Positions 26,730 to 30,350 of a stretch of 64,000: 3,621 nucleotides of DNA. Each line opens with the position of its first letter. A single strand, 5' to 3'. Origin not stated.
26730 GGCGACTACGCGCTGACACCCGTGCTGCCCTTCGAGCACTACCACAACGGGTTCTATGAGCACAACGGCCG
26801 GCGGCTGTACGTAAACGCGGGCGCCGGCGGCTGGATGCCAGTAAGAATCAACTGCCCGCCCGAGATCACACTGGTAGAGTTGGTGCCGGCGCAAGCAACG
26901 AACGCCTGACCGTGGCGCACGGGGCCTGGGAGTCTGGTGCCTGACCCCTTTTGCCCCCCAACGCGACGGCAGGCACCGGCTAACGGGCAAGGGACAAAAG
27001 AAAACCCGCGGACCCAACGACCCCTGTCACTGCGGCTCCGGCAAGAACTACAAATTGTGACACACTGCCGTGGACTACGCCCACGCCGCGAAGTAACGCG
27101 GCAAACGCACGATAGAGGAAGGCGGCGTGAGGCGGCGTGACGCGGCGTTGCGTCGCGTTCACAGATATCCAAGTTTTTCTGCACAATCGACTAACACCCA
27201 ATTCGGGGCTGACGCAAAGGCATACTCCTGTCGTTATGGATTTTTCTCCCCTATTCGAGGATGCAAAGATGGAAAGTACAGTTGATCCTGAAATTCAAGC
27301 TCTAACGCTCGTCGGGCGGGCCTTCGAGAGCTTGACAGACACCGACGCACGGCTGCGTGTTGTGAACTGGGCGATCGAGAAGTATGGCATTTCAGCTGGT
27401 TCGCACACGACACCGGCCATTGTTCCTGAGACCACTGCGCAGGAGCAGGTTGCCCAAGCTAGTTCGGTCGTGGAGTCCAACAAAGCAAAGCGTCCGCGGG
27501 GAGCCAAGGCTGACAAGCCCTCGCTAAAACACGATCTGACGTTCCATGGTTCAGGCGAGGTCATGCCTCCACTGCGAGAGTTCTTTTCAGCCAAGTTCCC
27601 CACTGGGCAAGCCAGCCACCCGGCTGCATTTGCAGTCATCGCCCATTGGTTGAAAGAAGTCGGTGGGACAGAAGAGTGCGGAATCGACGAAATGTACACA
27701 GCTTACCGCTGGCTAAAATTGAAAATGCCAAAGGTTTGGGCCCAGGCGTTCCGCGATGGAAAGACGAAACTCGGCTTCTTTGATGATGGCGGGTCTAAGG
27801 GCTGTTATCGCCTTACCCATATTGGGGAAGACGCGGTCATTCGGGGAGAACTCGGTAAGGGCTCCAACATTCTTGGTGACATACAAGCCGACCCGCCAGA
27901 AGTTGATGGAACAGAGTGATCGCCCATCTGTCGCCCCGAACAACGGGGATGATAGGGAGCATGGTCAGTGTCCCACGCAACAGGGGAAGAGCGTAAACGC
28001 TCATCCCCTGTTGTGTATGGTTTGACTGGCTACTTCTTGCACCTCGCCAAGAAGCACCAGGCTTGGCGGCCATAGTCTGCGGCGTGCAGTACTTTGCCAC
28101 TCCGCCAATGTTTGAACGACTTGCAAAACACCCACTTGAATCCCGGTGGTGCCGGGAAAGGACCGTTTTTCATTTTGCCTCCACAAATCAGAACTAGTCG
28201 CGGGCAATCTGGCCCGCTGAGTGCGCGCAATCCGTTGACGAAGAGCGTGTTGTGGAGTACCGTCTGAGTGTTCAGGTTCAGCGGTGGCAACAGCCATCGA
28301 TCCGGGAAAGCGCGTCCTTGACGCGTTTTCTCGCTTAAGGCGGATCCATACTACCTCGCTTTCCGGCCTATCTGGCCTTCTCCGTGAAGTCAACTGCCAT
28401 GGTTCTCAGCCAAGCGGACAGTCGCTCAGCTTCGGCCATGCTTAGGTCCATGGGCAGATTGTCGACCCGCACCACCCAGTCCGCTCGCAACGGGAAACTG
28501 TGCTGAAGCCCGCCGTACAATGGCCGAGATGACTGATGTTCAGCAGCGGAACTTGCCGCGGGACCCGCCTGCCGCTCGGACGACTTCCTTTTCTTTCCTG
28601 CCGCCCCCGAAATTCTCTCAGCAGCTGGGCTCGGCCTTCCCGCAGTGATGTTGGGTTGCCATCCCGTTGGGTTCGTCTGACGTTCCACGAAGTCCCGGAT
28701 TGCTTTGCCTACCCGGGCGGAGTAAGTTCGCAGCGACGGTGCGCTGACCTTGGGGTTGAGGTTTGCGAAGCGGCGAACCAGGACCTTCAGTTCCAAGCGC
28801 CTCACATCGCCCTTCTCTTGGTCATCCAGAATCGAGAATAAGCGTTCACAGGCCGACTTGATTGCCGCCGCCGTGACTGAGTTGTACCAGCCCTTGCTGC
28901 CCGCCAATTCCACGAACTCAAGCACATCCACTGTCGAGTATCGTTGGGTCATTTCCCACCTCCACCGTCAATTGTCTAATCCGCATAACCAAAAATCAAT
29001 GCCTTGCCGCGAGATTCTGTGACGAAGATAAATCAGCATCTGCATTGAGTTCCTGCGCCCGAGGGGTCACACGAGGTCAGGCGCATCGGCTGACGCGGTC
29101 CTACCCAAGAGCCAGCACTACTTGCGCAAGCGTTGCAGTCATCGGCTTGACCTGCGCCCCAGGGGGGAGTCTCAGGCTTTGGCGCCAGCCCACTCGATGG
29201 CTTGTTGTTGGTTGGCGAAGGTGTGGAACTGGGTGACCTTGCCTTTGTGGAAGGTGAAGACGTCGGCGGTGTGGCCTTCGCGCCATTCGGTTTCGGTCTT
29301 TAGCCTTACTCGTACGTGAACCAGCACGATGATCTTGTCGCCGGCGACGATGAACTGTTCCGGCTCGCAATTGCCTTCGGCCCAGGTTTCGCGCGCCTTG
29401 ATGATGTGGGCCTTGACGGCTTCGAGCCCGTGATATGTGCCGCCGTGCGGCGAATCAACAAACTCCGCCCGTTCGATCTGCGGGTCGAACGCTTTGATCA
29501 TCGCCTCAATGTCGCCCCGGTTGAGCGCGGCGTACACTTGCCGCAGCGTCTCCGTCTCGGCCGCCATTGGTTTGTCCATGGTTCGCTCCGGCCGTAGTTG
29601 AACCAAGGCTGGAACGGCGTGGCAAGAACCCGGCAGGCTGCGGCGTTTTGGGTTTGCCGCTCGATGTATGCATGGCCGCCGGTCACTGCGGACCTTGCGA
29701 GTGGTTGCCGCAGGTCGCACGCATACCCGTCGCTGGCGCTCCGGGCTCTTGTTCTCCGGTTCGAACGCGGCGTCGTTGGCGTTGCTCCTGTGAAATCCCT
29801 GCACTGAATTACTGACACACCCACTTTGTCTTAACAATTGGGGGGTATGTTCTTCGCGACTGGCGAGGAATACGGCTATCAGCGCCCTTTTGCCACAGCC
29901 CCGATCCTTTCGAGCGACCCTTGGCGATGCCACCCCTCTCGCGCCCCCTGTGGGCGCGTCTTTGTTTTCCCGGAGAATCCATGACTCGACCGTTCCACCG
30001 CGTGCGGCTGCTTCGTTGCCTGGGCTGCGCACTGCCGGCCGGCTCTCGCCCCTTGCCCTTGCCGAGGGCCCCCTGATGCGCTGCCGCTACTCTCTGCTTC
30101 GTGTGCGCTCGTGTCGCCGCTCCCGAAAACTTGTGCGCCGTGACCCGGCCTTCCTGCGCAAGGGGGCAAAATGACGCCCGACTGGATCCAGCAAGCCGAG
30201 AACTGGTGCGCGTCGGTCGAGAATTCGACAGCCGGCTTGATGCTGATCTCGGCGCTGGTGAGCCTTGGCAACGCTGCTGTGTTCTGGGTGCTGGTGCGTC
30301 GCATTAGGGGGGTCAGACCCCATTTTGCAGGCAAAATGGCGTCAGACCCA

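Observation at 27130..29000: Lower-GC ~2-kb island with two unknown genes splitting the phosphoesterase paralog run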

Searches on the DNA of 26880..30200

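Call 93: search_rna_families(source=window, start=26880, end=30200, threshold=evalue, max_evalue=1)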
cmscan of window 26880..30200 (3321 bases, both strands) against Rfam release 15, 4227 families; matches with E-value up to 1: 1.
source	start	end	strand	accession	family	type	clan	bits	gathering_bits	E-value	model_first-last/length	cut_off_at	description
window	27977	28017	+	RF04356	Plastid-ndhA-ndhB-1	Intron;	CL00155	19.2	61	0.69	8-46/49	no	Plastid-ndhA-ndhB-1 group II-D5 intron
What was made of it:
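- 27920..28367 (.): 448-bp spacer between the convergent genes. No credible gene is present. It is more structured than shuffled sequence on both strands. The only Rfam match is sub-threshold (call 93).
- Tried and rejected: The only relaxed match was a 19-bit hit of the 27977-28017 hairpin to a group II intron domain-5 model whose gathering score is 61 (call 93).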
